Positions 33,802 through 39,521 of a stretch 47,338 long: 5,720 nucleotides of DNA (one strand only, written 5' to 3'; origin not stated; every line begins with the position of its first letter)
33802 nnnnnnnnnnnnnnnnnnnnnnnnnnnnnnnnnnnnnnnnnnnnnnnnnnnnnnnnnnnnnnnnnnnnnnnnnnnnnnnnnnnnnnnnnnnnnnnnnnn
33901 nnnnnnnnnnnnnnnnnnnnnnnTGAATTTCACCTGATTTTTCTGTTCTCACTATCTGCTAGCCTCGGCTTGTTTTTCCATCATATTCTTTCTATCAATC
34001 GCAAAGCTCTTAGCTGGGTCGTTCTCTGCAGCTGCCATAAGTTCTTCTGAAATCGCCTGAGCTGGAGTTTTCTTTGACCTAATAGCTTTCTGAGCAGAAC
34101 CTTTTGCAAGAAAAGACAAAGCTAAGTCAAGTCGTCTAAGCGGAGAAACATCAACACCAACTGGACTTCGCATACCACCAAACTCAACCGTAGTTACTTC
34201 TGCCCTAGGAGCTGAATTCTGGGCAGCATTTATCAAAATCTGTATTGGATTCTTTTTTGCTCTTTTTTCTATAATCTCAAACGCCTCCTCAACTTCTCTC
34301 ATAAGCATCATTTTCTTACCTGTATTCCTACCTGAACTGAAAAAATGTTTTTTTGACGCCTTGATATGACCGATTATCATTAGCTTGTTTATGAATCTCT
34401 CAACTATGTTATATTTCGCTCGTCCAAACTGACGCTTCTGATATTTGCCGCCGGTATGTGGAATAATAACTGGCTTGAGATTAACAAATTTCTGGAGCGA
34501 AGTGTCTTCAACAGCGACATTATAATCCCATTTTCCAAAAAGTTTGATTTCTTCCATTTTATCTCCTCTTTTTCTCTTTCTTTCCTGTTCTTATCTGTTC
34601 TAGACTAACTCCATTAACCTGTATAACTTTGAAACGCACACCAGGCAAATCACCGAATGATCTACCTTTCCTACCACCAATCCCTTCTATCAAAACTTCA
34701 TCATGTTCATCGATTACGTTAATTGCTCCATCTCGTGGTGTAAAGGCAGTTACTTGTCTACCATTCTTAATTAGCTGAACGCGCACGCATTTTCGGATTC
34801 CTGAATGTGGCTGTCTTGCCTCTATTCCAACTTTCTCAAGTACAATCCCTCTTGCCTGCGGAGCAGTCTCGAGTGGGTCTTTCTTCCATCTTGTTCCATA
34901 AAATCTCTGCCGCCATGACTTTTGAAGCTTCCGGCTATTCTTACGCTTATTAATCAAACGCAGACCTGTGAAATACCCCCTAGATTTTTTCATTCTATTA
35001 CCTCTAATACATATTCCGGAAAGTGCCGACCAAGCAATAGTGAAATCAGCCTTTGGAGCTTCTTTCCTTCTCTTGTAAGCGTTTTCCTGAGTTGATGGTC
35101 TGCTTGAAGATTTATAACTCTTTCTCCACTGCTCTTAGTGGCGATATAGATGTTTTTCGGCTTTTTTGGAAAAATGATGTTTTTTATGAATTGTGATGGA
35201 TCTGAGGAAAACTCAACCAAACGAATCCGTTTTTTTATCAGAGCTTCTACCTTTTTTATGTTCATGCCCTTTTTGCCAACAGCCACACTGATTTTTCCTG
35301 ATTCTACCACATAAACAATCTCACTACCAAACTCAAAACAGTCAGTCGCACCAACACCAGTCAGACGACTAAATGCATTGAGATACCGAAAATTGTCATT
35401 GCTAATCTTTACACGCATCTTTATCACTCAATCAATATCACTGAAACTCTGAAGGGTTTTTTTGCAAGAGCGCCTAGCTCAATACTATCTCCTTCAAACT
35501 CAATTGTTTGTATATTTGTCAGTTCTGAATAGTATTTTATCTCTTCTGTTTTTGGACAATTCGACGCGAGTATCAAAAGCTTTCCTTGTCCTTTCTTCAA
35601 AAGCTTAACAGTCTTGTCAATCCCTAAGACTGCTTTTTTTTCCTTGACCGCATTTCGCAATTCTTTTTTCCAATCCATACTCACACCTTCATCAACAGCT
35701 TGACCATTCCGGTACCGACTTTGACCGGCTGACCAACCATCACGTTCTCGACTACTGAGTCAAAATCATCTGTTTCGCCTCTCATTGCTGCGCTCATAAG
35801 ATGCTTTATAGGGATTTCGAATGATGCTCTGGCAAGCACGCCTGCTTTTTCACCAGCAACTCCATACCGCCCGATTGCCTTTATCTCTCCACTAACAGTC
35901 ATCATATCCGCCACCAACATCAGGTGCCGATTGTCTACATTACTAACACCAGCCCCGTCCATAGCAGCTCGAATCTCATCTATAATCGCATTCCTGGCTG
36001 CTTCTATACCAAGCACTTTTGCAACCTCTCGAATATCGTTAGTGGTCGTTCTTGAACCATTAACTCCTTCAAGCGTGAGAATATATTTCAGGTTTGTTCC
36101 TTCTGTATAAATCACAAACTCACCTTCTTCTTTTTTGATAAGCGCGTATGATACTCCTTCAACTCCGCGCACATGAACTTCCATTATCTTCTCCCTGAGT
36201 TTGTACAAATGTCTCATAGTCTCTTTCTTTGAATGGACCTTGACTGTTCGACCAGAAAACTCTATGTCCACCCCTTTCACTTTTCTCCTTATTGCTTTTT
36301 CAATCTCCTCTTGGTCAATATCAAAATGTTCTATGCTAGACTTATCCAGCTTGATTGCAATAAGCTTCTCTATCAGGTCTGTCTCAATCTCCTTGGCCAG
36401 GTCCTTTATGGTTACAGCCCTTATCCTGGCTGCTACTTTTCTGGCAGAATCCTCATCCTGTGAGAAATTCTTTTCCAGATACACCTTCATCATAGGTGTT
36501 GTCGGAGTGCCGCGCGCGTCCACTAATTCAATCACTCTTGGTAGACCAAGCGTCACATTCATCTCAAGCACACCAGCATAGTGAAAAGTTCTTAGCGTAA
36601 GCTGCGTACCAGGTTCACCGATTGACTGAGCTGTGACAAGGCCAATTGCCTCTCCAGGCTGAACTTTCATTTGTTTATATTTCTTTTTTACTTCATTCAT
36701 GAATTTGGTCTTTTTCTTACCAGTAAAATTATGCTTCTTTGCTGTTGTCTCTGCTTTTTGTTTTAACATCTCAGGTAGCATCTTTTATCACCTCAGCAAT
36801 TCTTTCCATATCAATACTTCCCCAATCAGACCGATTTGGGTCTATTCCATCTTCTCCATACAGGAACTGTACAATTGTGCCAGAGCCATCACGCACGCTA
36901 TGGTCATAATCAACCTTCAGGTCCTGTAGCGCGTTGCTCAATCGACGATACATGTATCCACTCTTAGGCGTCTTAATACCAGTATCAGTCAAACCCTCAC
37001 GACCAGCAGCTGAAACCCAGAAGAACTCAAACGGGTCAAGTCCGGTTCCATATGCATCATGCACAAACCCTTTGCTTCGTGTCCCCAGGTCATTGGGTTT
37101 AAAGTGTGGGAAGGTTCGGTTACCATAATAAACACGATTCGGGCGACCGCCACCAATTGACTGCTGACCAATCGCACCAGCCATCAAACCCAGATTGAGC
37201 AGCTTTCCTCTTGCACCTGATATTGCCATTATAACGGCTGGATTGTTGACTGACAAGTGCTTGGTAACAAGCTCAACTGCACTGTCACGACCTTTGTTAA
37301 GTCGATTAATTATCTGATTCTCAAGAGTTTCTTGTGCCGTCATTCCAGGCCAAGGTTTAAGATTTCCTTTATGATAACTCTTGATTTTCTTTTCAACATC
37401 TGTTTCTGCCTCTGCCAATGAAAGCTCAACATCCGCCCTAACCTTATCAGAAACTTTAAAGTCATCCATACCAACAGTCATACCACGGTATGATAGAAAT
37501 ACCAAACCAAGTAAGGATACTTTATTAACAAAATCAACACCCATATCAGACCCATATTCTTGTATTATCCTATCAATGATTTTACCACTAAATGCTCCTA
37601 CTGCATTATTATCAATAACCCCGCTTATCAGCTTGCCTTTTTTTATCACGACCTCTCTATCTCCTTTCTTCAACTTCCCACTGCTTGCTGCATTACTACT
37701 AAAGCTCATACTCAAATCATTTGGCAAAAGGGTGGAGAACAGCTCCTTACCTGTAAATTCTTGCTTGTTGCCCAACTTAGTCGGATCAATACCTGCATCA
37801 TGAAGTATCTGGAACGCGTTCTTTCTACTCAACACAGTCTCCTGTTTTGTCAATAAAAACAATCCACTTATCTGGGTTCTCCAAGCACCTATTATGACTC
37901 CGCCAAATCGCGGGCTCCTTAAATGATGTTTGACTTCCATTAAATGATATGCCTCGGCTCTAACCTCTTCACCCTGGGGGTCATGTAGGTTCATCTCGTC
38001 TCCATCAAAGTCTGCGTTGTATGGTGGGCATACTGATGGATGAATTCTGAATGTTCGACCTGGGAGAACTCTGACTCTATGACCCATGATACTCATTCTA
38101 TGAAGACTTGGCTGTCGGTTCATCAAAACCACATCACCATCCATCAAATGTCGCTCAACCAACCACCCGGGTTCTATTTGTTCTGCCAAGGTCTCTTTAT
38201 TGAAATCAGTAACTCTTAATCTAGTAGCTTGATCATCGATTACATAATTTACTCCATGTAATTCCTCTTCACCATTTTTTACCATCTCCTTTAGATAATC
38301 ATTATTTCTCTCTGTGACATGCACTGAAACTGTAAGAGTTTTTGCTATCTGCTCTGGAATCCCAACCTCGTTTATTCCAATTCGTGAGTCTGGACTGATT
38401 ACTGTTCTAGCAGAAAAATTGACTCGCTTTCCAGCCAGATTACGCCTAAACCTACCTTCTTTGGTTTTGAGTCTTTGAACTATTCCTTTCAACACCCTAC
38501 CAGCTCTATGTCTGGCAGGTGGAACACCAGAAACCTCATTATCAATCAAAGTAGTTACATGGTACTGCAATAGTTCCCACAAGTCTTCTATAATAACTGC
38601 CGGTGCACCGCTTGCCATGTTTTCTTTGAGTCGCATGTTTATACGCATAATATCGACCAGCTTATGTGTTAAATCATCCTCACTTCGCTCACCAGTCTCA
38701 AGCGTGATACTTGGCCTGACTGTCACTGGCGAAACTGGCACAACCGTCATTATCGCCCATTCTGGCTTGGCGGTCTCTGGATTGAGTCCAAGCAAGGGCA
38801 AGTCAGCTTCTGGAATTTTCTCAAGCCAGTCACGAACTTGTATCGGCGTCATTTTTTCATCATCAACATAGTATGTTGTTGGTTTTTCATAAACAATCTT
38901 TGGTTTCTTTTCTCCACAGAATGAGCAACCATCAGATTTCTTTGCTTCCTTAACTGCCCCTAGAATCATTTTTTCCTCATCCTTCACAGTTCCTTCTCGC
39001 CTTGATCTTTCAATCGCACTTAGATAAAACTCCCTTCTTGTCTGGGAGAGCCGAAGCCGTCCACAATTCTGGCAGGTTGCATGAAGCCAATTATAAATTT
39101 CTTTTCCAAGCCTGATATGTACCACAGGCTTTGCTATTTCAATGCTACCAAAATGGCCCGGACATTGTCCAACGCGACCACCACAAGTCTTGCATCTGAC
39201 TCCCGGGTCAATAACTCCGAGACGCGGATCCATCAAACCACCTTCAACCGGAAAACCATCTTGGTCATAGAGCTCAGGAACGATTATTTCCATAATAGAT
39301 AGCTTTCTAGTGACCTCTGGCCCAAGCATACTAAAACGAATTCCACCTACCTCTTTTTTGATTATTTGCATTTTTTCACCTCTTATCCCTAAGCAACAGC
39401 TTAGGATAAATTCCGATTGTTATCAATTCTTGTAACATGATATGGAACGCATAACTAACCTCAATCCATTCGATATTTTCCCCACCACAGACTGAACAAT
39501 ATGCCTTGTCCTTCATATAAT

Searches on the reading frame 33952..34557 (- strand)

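Call 7: search_protein_families(library=pfam, proteins=[window:33952-34557:-], max_evalue=0.001)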
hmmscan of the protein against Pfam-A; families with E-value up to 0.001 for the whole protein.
window:33952-34557:- (201 aa): 1 family
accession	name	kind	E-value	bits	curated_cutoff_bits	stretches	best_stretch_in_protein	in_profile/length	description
PF00177.27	Ribosomal_S7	-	2.1e-35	122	24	1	24-201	4-148/148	Ribosomal protein S7p/S5e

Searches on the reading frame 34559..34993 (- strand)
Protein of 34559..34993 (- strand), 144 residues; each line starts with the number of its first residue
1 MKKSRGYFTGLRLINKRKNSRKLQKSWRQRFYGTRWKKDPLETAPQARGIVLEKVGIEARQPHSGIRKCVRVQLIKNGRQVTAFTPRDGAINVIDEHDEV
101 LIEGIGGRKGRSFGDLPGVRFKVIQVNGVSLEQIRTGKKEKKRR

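Call 7: search_protein_families(library=pfam, proteins=[window:34559-34993:-], max_evalue=0.001)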
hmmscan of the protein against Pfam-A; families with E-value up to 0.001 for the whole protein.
window:34559-34993:- (144 aa): 1 family
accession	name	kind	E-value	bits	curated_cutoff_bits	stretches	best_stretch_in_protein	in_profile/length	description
PF00164.32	Ribosom_S12_S23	-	1e-44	151.2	22.3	1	35-144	2-110/110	Ribosomal protein S12/S23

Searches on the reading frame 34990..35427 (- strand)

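Call 7: search_protein_families(library=pfam, proteins=[window:34990-35427:-], max_evalue=0.001)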
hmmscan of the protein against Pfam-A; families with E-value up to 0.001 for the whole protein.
window:34990-35427:- (145 aa): 2 families
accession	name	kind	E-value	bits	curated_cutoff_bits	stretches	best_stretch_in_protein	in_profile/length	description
PF13184.12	KH_5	-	1.1e-11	45.2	27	1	34-94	2-68/69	NusA-like KH domain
PF07650.23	KH_2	-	9.8e-05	22.5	22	1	37-71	27-61/78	KH domain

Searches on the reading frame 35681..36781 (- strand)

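Call 7: search_protein_families(library=pfam, proteins=[window:35681-36781:-], max_evalue=0.001)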
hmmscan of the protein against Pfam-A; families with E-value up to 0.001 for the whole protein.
window:35681-36781:- (366 aa): 1 family
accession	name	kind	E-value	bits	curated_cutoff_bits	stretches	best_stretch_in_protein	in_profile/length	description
PF04998.22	RNA_pol_Rpb1_5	-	1.4e-48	166.1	28.5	1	20-313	49-264/267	RNA polymerase Rpb1, domain 5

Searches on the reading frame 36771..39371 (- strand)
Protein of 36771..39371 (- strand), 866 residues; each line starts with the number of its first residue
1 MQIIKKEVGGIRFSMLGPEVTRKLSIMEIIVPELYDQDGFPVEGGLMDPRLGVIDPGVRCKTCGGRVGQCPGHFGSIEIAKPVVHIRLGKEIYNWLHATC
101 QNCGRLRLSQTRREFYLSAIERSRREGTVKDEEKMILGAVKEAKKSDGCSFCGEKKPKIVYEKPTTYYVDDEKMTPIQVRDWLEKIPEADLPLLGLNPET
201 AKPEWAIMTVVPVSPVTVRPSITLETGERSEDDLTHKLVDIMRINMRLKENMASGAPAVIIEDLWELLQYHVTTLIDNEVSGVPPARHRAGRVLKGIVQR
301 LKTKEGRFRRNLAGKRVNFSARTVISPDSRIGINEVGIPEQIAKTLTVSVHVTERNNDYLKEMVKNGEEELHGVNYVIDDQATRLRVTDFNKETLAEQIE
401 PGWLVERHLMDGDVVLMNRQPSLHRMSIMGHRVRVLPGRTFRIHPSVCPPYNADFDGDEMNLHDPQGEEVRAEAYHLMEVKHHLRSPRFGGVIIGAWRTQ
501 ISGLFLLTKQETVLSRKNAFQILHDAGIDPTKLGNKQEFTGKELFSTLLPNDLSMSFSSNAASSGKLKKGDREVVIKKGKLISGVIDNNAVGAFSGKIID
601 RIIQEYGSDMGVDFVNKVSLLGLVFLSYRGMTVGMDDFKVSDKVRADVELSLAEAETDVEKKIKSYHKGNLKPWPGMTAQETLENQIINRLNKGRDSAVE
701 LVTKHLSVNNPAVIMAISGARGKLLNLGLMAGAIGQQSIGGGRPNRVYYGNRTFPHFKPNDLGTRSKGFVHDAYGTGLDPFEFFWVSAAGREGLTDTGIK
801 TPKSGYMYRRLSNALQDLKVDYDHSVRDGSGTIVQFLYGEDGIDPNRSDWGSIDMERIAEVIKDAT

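Call 7: search_protein_families(library=pfam, proteins=[window:36771-39371:-], max_evalue=0.001)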
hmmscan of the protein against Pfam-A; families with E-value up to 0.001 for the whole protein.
window:36771-39371:- (866 aa): 5 families
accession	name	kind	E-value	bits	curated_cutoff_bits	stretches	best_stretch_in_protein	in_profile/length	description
PF04997.17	RNA_pol_Rpb1_1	-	2.1e-84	284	39.7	1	6-312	2-312/312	RNA polymerase Rpb1, domain 1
PF00623.25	RNA_pol_Rpb1_2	-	1.8e-65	220.7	25.3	1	314-480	1-166/166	RNA polymerase Rpb1, domain 2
PF04983.23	RNA_pol_Rpb1_3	-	3.9e-31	108.6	28.9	1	484-637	2-161/162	RNA polymerase Rpb1, domain 3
PF04998.22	RNA_pol_Rpb1_5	-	3.1e-22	79.7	28.5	1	777-842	1-66/267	RNA polymerase Rpb1, domain 5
PF05000.22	RNA_pol_Rpb1_4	-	4.3e-22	78.5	24.8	1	664-770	2-107/107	RNA polymerase Rpb1, domain 4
